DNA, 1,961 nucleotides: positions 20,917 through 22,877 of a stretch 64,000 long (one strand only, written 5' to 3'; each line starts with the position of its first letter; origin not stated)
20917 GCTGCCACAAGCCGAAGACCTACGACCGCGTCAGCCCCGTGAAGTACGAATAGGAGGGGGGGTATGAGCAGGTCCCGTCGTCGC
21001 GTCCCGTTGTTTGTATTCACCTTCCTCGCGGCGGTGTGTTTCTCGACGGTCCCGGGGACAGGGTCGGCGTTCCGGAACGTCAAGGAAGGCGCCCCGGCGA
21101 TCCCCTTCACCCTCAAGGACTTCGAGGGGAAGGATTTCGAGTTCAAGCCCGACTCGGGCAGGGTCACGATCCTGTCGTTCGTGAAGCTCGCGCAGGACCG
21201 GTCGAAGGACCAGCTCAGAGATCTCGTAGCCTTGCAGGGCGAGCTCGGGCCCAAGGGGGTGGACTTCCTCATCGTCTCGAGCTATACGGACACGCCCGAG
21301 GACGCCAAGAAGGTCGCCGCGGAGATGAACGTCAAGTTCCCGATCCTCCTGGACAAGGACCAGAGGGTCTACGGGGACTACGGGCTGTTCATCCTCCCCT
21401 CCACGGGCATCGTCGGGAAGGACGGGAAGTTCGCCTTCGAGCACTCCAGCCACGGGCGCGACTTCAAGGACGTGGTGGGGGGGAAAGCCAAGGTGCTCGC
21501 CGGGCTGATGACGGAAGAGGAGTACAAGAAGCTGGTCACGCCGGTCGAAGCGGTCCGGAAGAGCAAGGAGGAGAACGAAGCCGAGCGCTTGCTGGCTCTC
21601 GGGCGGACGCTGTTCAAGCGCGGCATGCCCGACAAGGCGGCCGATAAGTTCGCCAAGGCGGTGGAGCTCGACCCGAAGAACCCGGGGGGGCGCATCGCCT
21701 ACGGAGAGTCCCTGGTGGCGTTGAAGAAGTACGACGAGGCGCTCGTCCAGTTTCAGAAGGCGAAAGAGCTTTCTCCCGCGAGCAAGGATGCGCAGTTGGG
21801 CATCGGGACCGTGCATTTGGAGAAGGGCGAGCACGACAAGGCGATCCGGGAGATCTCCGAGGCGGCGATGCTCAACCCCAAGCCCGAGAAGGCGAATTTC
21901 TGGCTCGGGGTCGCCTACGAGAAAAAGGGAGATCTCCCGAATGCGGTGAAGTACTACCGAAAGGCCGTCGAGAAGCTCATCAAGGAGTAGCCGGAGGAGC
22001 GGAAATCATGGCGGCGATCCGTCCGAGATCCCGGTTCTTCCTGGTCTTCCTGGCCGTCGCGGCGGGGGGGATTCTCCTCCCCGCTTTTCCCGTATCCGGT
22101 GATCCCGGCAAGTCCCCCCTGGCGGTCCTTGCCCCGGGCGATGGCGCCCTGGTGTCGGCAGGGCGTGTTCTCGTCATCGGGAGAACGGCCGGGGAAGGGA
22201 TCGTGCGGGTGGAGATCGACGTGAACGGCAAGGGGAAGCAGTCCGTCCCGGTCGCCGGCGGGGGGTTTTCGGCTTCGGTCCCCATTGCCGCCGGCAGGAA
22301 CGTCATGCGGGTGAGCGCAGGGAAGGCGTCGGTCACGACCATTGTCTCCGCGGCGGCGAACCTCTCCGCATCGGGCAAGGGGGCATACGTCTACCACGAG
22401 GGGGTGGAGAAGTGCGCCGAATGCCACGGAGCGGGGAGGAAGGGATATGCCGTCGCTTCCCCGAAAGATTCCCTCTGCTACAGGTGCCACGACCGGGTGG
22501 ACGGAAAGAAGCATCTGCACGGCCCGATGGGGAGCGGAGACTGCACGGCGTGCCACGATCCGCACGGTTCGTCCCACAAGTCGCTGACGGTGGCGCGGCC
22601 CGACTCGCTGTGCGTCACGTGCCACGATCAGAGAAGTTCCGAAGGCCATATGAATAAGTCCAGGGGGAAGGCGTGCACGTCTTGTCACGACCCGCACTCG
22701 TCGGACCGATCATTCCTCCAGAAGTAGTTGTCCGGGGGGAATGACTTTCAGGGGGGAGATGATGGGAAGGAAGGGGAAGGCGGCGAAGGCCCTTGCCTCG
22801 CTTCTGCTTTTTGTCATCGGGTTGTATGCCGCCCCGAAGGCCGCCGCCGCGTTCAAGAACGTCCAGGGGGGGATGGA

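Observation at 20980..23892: Two paralogous Cys-less TlpA-fold + TPR fusion proteins interleaved with multihaem cytochromes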

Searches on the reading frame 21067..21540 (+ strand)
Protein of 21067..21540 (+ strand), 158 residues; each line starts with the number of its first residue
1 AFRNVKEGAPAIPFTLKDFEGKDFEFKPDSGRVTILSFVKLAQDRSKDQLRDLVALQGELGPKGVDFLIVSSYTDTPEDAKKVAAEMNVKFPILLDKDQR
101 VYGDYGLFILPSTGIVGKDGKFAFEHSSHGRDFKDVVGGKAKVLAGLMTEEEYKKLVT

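Call 58: search_solved_structures(query=window:21067-21540:+, max_evalue=0.0001, show_alignments=3)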
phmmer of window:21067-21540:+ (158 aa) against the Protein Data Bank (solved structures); distinct sequences matched with E-value up to 0.0001: 8.
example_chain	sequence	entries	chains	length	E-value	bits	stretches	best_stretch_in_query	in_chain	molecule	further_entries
4nmu_A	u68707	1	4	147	1.7e-10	44.2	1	8-124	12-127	Thiol-disulfide oxidoreductase ResA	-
2ywi_A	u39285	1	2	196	1.8e-06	31.1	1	29-124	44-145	Hypothetical conserved protein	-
2h1g_A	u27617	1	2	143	2.5e-05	27.3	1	7-122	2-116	Thiol-disulfide oxidoreductase resA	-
2h1b_A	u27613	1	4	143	3.7e-05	26.8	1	7-122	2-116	Thiol-disulfide oxidoreductase resA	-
2h1a_A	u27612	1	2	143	4.8e-05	26.4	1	7-122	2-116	Thiol-disulfide oxidoreductase resA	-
2h19_A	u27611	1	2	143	5e-05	26.4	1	7-122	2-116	Thiol-disulfide oxidoreductase resA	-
2l5o_A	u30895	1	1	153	8.5e-05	25.6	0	11-123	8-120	Putative thioredoxin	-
1st9_A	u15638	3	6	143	9.2e-05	25.5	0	7-122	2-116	Thiol-disulfide oxidoreductase resA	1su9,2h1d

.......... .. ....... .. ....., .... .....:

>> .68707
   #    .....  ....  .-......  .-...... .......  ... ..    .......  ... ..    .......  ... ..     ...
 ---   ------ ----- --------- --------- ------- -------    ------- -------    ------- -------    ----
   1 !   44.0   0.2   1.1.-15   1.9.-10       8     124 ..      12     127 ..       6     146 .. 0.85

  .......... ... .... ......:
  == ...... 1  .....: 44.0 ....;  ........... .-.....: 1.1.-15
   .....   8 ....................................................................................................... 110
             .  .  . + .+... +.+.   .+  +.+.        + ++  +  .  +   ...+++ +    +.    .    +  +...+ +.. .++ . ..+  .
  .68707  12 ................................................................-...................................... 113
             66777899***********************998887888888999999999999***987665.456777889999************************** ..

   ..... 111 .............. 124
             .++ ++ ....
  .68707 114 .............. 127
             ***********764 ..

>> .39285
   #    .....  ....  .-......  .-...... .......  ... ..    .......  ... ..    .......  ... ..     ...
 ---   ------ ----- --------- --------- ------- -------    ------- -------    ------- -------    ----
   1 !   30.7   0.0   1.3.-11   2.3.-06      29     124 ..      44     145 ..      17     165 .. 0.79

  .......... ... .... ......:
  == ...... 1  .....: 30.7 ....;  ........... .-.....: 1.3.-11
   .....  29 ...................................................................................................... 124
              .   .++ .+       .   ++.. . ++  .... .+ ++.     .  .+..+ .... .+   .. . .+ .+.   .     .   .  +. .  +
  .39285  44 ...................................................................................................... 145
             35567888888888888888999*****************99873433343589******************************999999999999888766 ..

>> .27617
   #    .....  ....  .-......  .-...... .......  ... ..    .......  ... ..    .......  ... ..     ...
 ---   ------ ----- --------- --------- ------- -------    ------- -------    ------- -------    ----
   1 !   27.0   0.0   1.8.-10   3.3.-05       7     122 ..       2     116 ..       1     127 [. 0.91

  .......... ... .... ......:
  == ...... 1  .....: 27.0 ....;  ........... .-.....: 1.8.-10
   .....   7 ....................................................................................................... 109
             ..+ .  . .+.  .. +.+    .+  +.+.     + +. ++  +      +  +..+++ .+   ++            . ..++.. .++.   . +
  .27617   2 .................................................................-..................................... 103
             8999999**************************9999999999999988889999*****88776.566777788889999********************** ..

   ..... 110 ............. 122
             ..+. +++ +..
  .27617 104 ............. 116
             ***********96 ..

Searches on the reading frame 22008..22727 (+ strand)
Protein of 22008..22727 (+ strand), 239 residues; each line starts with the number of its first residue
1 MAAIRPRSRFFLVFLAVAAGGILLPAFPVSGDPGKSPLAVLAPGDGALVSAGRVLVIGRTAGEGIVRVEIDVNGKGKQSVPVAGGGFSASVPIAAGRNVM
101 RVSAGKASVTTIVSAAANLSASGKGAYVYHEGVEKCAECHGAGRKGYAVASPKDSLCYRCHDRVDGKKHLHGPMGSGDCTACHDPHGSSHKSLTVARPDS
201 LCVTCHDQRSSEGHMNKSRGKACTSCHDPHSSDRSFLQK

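Call 3: search_protein_families(library=pfam, proteins=[window:22008-22727:+], max_evalue=0.01)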
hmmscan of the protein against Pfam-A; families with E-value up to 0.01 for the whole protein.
window:22008-22727:+ (239 aa): 5 families
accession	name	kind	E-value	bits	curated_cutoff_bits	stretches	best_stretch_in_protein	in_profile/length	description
PF09699.15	Paired_CXXCH_1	-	1.4e-20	73.1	20.6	2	171-208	1-38/41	Doubled CXXCH motif (Paired_CXXCH_1)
PF09136.16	Glucodextran_B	-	8e-06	26.1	27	1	38-107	3-68/83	Glucodextranase, domain B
PF14522.11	Cytochrome_C7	-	4.1e-05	23.8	24.8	0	171-228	8-67/67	Cytochrome c7 and related cytochrome c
PF14537.11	Cytochrom_c3_2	-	0.00016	22.5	25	0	130-207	2-79/79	Cytochrome c3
PF22113.1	Mtrc-MtrF_II-IV_dom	-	0.00067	19.7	30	0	150-187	116-167/176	Outer membrane cytochrome MtrC/MtrF-like, domains II/IV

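Call 34: search_protein_families(library=ncbifam, proteins=[window:22008-22727:+], max_evalue=1)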
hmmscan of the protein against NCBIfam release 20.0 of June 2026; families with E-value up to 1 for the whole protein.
window:22008-22727:+ (239 aa): 9 families
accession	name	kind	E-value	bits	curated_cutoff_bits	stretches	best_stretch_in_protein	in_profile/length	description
TIGR01905.1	paired_CXXCH_1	subfamily_domain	3.9e-20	71.5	25.2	3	171-208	1-38/41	doubled CXXCH domain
TIGR03508.1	decahem_SO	subfamily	3.3e-11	43.1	192.2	1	132-228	142-249/258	DmsE family decaheme c-type cytochrome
NF041028.1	decahem_GSU2203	exception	5.6e-11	42.2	325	1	135-232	127-234/317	GSU2203 family decaheme c-type cytochrome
NF045713.1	CxxCH_16_HmcA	equivalog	0.00034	19.3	400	1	127-232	108-210/541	sulfate respiration complex hexadecaheme cytochrome HmcA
TIGR03507.1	decahem_SO1788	subfamily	0.11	10.9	209.3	2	202-231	492-521/672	OmcA/MtrC family decaheme c-type cytochrome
NF045722.1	c3_cytochr_TmcA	equivalog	0.14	12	114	0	132-167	56-93/125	acidic tetraheme cytochrome c3 TmcA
NF011054.0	PRK14486.1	equivalog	0.14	11.6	447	1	96-154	187-244/294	putative bifunctional cbb3-type cytochrome c oxidase subunit II/cytochrome c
TIGR03153.1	cytochr_NrfH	equivalog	0.55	10.3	134.2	0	134-164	103-136/138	cytochrome c nitrite reductase small subunit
NF009715.0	PRK13244.1-1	equivalog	0.55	10.1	242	1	94-164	39-109/144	protease inhibitor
